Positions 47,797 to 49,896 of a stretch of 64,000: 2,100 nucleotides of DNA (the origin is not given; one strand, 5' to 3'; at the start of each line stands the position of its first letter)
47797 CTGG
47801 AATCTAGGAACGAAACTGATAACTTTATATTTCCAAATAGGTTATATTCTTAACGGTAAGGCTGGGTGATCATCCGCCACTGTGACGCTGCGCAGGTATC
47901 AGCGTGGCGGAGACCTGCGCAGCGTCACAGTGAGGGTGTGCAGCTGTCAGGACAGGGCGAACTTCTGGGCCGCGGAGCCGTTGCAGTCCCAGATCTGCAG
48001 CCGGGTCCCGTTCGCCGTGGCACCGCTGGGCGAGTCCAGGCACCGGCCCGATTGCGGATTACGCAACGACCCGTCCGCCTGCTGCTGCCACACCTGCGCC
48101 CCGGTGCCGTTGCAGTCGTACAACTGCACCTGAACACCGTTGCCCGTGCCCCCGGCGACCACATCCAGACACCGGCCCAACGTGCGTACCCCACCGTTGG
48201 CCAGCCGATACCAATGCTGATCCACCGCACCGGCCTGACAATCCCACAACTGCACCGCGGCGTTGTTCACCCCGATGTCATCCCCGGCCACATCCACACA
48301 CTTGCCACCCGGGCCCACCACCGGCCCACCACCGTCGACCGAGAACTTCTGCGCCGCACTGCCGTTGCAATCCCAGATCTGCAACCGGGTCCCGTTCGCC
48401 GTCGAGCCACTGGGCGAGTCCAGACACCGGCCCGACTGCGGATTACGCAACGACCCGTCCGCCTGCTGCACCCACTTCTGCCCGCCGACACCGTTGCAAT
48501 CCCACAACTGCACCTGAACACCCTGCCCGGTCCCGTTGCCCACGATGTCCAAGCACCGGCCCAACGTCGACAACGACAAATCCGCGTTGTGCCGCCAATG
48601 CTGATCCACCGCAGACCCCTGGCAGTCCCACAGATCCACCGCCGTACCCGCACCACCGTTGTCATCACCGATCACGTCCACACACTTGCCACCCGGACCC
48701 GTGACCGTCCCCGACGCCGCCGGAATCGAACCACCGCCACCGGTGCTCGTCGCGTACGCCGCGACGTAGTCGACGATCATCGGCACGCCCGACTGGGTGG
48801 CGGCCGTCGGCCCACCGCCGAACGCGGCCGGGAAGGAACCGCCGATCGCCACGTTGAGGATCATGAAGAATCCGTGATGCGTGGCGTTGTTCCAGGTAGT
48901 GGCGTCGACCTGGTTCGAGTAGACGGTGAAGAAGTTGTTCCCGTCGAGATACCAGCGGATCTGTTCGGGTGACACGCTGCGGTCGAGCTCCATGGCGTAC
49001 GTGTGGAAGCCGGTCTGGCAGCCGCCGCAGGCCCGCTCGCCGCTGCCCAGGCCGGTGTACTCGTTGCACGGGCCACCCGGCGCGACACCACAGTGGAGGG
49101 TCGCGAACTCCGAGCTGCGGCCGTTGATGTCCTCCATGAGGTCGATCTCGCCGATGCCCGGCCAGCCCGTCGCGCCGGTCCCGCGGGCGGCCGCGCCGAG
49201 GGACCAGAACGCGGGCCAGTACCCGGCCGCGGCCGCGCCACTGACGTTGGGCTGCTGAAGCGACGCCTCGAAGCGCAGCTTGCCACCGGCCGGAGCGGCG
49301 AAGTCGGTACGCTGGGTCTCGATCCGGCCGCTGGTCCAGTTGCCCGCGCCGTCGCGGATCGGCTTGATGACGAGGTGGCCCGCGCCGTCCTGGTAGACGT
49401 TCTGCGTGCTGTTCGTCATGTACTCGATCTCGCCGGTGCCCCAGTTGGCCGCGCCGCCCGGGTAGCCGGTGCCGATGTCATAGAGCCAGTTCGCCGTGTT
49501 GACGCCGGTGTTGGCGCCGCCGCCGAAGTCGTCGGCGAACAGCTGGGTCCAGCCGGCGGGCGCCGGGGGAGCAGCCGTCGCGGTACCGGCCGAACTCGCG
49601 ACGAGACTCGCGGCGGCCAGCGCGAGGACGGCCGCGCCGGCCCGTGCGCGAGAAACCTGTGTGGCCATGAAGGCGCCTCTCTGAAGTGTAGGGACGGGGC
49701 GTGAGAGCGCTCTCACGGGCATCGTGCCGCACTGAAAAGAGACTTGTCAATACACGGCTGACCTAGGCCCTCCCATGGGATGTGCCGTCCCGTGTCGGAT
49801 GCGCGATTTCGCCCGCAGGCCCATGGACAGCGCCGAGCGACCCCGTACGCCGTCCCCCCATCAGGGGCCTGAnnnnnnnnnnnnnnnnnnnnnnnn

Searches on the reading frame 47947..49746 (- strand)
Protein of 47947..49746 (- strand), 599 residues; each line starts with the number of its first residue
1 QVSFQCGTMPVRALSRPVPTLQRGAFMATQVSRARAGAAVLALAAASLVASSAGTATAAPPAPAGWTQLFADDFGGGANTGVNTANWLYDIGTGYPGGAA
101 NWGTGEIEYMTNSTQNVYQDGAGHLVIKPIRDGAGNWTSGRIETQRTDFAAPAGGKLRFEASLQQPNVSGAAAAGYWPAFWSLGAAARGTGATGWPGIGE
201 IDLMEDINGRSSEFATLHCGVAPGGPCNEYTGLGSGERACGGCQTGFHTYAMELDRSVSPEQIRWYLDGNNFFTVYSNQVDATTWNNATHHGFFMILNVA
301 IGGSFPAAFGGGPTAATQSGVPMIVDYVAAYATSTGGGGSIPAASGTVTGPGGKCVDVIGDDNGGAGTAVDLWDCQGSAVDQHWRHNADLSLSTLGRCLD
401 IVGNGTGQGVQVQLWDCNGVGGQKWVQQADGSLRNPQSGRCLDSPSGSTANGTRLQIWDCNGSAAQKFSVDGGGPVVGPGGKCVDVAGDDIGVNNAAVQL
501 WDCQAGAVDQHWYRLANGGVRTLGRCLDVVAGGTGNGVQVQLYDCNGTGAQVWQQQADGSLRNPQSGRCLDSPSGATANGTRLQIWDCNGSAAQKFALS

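Call 11: search_protein_families(library=pfam, proteins=[window:47947-49746:-], max_evalue=0.001)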
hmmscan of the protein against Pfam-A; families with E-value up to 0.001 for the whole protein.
window:47947-49746:- (599 aa): 3 families
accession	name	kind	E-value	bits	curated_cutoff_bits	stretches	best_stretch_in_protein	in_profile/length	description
PF00652.28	Ricin_B_lectin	-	5.7e-48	162.7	29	2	345-468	2-126/126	Ricin-type beta-trefoil lectin domain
PF14200.12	RicinB_lectin_2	-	9.2e-35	119.6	25.6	4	524-586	23-89/89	Ricin-type beta-trefoil lectin domain-like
PF03935.22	SKN1_KRE6_Sbg1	-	4.3e-06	25.9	30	0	245-333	363-451/501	Beta-glucan synthesis-associated protein SKN1/KRE6/Sbg1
